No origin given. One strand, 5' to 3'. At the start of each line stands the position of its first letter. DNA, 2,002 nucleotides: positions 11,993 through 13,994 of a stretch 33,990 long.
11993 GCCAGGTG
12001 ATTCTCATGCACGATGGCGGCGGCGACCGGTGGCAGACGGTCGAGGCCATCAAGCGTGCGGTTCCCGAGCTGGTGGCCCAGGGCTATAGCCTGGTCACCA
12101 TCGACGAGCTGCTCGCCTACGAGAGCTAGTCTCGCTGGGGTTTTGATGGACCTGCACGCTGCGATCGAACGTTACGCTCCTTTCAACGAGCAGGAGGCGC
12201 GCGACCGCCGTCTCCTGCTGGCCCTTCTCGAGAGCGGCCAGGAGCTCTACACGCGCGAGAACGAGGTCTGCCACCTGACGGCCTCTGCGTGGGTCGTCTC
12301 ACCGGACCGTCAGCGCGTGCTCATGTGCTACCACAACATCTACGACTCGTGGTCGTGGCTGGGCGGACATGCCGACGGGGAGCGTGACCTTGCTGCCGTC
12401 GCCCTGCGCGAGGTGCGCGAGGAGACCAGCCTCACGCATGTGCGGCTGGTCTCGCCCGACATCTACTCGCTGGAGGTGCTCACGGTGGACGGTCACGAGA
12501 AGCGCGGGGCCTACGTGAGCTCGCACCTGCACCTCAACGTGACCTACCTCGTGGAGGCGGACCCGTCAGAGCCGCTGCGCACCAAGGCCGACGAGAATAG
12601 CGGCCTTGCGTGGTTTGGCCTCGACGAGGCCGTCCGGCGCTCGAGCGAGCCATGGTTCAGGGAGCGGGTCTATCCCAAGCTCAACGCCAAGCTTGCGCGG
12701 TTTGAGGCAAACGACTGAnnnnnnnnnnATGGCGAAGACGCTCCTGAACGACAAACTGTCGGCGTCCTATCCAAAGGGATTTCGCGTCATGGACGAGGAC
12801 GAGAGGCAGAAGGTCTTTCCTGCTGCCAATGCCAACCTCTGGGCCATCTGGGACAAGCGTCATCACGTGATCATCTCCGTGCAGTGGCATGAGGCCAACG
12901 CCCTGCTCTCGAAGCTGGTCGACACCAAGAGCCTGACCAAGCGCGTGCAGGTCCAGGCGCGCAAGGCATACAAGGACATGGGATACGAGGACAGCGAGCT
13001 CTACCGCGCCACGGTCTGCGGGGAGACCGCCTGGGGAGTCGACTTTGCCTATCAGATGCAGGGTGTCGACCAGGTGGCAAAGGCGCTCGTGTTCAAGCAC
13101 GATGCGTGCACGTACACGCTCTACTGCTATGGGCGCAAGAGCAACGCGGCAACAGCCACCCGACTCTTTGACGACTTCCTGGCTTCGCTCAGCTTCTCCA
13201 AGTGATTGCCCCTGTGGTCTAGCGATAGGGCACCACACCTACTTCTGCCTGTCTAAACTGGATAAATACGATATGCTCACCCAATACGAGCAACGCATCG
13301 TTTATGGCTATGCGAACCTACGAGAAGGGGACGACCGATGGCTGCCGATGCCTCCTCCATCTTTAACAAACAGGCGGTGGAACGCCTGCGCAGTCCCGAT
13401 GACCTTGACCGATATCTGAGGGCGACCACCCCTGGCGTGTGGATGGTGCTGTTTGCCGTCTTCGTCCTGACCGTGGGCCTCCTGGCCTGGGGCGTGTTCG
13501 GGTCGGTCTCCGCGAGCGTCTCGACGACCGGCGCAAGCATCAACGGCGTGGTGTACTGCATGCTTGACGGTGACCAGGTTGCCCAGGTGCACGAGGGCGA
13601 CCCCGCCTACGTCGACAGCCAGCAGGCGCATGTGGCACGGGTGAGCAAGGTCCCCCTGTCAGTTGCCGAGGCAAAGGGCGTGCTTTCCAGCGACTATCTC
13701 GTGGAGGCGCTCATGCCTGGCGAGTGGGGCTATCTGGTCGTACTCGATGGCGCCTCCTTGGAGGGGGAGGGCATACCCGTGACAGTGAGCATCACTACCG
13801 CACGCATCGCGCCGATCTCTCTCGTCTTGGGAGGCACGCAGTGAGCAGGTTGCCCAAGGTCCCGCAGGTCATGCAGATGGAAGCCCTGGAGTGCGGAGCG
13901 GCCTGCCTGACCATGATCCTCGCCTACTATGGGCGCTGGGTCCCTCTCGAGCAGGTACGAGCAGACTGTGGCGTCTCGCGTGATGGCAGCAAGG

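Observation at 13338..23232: Hypothesis: exporter, GG-leader peptide, membrane protein and partner-switching sigma form one peptide-signalling circuit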

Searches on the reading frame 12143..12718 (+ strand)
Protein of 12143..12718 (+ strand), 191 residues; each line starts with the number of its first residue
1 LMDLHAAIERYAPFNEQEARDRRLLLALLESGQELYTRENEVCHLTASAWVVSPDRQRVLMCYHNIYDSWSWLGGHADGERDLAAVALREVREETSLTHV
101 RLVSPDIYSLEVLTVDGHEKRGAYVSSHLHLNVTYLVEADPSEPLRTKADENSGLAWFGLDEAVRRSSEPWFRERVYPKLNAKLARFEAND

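Call 62: search_protein_families(library=ncbifam, proteins=[window:12143-12718:+], max_evalue=1)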
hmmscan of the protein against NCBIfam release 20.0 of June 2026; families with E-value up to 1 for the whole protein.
window:12143-12718:+ (191 aa): 6 families
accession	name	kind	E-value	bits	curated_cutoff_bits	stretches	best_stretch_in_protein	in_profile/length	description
NF003790.0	PRK05379.2-2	equivalog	0.0029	16.8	403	1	74-174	248-342/354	bifunctional nicotinamide mononucleotide adenylyltransferase/ADP-ribose pyrophosphatase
NF006961.0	PRK09438.1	equivalog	0.011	15.2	103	1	54-99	18-63/151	dihydroneopterin triphosphate diphosphatase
NF052459.1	OxoGTPPhMutT1Mycb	equivalog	0.039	13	475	1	56-98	17-59/292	8-oxo-(d)GTP phosphatase MutT1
NF001938.0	PRK00714.1-5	equivalog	0.074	12.4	116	1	68-104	45-81/172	RNA pyrophosphohydrolase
NF003788.0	PRK05379.1-5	equivalog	0.097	11.9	354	1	69-134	239-305/351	bifunctional nicotinamide-nucleotide adenylyltransferase/Nudix hydroxylase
NF003785.0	PRK05379.1-1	equivalog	0.13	11.4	418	1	64-166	224-323/347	bifunctional nicotinamide-nucleotide adenylyltransferase/Nudix hydroxylase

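Call 79: search_protein_families(library=pfam, proteins=[window:12143-12718:+], max_evalue=0.001)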
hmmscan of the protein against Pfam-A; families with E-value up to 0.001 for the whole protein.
window:12143-12718:+ (191 aa): 1 family
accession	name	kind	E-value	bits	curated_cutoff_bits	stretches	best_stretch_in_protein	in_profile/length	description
PF00293.34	NUDIX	-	2.1e-11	44.4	21.1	1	45-179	4-133/134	NUDIX domain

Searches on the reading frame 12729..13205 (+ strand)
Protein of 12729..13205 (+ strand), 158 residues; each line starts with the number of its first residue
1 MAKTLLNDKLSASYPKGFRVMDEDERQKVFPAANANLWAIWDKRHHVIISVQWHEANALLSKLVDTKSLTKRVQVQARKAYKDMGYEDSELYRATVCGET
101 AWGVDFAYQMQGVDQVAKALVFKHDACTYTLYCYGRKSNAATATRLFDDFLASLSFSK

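Call 62: search_protein_families(library=ncbifam, proteins=[window:12729-13205:+], max_evalue=1)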
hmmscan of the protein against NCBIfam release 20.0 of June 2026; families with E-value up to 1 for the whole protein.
window:12729-13205:+ (158 aa): 0 families

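Call 79: search_protein_families(library=pfam, proteins=[window:12729-13205:+], max_evalue=0.001)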
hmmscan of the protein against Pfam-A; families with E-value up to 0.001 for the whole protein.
window:12729-13205:+ (158 aa): 0 families

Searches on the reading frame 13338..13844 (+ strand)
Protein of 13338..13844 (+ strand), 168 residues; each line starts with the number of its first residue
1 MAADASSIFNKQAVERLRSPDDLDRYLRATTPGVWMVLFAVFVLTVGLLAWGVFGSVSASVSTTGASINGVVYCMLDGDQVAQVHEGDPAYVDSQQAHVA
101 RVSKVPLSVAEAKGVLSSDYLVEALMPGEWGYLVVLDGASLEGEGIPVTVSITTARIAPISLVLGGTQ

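Call 3: search_protein_families(library=pfam, proteins=[window:13338-13844:+], max_evalue=0.01)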
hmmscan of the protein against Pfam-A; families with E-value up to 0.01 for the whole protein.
window:13338-13844:+ (168 aa): 0 families

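Call 4: search_protein_families(library=ncbifam, proteins=[window:13338-13844:+], max_evalue=0.01)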
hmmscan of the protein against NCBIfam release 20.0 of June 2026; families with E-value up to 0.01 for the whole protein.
window:13338-13844:+ (168 aa): 1 family
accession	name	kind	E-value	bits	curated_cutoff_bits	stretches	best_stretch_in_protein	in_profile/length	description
TIGR03794.1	NHLM_micro_HlyD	equivalog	2.1e-08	33.5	156.2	1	16-66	1-51/421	NHLP bacteriocin system secretion protein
